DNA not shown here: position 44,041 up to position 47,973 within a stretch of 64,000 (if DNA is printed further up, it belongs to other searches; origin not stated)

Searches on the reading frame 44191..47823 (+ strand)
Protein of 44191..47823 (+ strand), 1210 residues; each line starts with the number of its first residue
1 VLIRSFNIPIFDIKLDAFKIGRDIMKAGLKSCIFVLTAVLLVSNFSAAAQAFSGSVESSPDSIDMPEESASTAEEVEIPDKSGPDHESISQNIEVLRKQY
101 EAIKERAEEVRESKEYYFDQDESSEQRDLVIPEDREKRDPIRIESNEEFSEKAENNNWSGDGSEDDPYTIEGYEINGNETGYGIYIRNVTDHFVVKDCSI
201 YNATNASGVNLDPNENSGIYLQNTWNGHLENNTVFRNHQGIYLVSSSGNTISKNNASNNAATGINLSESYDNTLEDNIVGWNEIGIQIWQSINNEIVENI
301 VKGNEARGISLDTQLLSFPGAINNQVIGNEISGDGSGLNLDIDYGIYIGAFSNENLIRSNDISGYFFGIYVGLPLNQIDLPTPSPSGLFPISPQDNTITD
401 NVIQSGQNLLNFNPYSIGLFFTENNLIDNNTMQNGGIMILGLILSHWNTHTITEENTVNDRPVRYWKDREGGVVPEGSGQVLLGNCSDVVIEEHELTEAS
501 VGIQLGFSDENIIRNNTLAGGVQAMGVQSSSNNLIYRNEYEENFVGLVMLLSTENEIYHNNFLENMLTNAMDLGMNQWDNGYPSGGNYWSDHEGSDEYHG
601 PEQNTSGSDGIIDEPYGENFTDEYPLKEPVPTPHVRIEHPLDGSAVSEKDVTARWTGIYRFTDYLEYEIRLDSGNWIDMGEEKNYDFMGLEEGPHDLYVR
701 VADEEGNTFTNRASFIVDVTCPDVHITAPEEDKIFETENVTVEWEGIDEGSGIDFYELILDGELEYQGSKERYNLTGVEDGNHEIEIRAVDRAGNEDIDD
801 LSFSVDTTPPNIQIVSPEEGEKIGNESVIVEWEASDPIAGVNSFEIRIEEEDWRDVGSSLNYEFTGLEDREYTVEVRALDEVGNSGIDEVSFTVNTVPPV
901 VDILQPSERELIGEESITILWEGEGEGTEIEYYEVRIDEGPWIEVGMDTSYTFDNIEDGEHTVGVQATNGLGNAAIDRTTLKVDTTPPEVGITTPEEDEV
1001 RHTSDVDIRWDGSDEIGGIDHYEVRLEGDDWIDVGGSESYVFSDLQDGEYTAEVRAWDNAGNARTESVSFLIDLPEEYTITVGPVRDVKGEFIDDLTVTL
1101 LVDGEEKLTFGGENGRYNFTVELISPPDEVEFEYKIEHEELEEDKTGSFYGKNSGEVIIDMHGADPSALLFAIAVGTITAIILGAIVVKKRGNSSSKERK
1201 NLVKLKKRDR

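Call 80: search_protein_families(library=pfam, proteins=[window:44191-47823:+], max_evalue=0.0001)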
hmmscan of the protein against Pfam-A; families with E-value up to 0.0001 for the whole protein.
window:44191-47823:+ (1210 aa): 12 families
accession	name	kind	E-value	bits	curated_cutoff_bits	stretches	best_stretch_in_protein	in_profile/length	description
PF05048.19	NosD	-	1.5e-31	110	23.6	2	175-362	10-169/212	Periplasmic copper-binding protein (NosD)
PF13229.12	Beta_helix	-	3.6e-26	92.1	25.9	2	165-311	10-144/158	Right handed beta helix region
PF17957.7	Big_7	-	4.2e-24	85.4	24.1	0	810-876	1-70/70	Bacterial Ig domain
PF19077.6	Big_13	-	7.8e-21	74.9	27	1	1039-1073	65-101/102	Bacterial Ig-like domain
PF07495.19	Y_Y_Y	-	4.2e-18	65.4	26.6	0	927-983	7-62/65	Y_Y_Y domain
PF00041.27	fn3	-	1.2e-14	54.7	25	0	822-889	10-79/84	Fibronectin type III domain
PF24421.1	Ig_J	-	1.3e-14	54.6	29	0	1004-1073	26-102/104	Tip attachment protein J, Ig-like domain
PF13750.12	Big_3_3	-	7.7e-12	45.6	27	0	772-831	6-64/157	Bacterial Ig-like domain (group 3)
PF09136.16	Glucodextran_B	-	7.3e-06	26.3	27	0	810-848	1-42/83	Glucodextranase, domain B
PF20164.4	GspA_SrpA_N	-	1.2e-05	26.1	27.4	0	1043-1073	82-112/117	GspA/SrpA SigLec-like domain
PF23608.1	Ig_ILCR1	-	5.9e-05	23.6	27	0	856-881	62-88/114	ILCR1 Ig-like domain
PF00801.26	PKD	-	8.3e-05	22.9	23.5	0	1003-1065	27-74/80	PKD domain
